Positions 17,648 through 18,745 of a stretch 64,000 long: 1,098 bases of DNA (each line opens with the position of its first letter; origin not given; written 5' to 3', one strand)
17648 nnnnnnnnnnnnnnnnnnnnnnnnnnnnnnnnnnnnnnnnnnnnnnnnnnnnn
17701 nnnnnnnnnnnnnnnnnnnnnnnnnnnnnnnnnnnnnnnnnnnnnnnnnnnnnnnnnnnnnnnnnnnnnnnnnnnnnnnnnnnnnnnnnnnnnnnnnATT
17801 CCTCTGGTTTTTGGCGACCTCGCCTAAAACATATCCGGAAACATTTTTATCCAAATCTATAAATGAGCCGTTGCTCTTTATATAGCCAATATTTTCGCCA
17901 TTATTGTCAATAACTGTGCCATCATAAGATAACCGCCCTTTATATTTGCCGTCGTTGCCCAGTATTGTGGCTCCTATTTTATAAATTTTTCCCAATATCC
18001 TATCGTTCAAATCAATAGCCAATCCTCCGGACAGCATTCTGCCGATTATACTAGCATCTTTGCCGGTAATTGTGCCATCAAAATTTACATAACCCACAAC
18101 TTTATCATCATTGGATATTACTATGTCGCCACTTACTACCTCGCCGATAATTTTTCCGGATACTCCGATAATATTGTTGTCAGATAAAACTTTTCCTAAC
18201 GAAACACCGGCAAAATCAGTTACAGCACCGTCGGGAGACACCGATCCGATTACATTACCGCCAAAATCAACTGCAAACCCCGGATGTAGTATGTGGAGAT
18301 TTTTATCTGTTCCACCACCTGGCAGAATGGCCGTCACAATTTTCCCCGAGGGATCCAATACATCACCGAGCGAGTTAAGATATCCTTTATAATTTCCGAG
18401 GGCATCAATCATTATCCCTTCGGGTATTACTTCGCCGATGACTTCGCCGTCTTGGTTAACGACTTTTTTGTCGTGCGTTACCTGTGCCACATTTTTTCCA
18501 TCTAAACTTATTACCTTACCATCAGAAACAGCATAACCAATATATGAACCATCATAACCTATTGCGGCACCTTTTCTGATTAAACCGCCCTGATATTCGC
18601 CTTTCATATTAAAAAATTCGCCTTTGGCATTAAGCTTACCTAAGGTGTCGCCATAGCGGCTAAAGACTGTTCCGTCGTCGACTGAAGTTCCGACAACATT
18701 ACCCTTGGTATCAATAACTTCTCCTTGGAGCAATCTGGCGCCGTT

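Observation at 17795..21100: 1101-aa partner protein built from the same repeat family, translationally coupled to virB10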

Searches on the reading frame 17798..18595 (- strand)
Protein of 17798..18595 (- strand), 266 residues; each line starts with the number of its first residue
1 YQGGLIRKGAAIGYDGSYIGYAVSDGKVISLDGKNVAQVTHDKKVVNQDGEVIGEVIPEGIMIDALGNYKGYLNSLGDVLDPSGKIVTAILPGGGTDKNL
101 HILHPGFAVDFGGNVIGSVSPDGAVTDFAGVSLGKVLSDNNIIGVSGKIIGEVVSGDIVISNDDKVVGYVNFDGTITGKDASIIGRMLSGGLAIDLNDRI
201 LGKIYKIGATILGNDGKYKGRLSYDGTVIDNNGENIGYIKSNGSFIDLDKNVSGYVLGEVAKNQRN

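Call 89: predict_structure(alignment_id=A3)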
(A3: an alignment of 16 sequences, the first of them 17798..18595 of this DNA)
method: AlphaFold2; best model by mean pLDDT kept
length: 266 residues; sequences in the alignment: 16
mean_pLDDT: 87.0   pTM: 0.74
mean pLDDT of the five models: 87.0, 79.9, 79.3, 74.5, 70.6
residues with pLDDT >= 90: 144; 70-90: 107; 50-70: 4; < 50: 11
segments of 3 or more residues with pLDDT < 50: 1-3, 259-266
pLDDT, mean of each block of 10 residues (from residue 1): 64 91 90 92 88 90 89 93 93 88 85 85 86 88 90 87 93 88 88 90 90 91 92 92 94 79 30
secondary structure, 60 per line:
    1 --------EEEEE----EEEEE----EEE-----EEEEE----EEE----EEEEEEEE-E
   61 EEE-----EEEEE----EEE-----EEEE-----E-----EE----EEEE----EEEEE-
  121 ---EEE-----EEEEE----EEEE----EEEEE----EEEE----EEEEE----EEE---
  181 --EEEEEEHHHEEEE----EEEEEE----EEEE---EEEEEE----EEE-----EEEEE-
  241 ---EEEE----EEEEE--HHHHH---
elements in order: E9-13 E18-22 E27-29 E35-39 E44-46 E51-58 E60-63 E69-73 E78-80 E86-89 E107-110 E115-119 E124-126 E132-136 E141-144 E149-153 E158-161 E166-170 E175-177 E183-188 E192-195 E200-205 E210-213 E217-222 E227-229 E235-239 E244-247 E252-256 H259-263

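Call 91: fold_search(model_id=the predicted structure, library=pdb)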
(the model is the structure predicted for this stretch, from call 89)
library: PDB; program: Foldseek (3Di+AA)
matches with E <= 10: 569; with E <= 0.001: 7
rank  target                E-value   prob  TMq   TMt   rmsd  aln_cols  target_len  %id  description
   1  7q97_A                1.4e-05  0.11  0.10  0.05  19.1       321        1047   10  Structure of the bacterial type VI secretion system effector RhsA. (released 2021-12-22)
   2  7ax2                  2.8e-05  0.15  0.14  0.14  14.0       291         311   15  Crystal structure of the computationally designed Scone-E protein co-crystallized with STA, form b (released 2021-01-13)
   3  8uxt                  5.5e-05  0.10  0.10  0.04  18.1       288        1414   12  Acinetobacter baumannii Tse15 Rhs effector, toxin cleavage mutant (D1369N, D1391N) (released 2024-10-09)
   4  8jhz_A                9.1e-05  0.14  0.13  0.03  21.7       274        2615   13  Cryo-EM structure of the TcsH-TMPRSS2 complex (released 2024-03-20)
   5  8qja_B                1.2e-04  0.08  0.09  0.05  16.8       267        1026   15  T6SS-linked Rhs repeat protein - Advenella mimigardefordensis VgrG-Rhs core (released 2024-09-25)
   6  7awy                  1.3e-04  0.13  0.15  0.14  15.1       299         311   16  Crystal structure of the computationally designed Scone-R protein (released 2021-01-13)
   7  6ar6_A                1.8e-04  0.09  0.11  0.03  21.9       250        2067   16  Clostridioides difficile toxinB with DLD-4 darpin (released 2018-08-22)
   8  4nby_A                1.1e-03  0.07  0.14  0.15  18.9       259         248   12  Crystal Structure of TcdA-A2 Bound to Two Molecules of A20.1 VHH (released 2013-12-11)
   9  2g7c_B                1.2e-03  0.10  0.16  0.16  19.0       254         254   13  Clostridium difficile Toxin A Fragment Bound to aGal(1,3)bGal(1,4)bGlcNAc (released 2006-04-18)
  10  7zau_E                1.4e-03  0.09  0.16  0.11  19.4       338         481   11  Fascin-1 in complex with Nb 3E11 (released 2023-09-27)
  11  4tvc_A                1.4e-03  0.07  0.11  0.05  15.6       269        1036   12  N-terminally truncated dextransucrase DSR-E from Leuconostoc mesenteroides NRRL B-1299 in complex with gluco-oligosacc (released 2015-07-29)
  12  8qjd_B                1.6e-03  0.05  0.11  0.05  17.3       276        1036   12  T6SS-linked Rhs repeat protein - Salmonella bongori Rhs-core domain (released 2024-09-25)
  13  2g7c_A                1.7e-03  0.06  0.12  0.13  19.1       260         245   13  Clostridium difficile Toxin A Fragment Bound to aGal(1,3)bGal(1,4)bGlcNAc (released 2006-04-18)
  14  6i11                  2.7e-03  0.08  0.16  0.11  19.4       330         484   11  CRYSTAL STRUCTURE OF FASCIN IN COMPLEX WITH COMPOUND 3 (released 2019-02-27)
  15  4nc1_A                3.4e-03  0.06  0.13  0.14  18.6       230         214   11  Crystal Structure of TcdA-A2 Bound to A20.1 VHH and A26.8 VHH (released 2013-12-11)
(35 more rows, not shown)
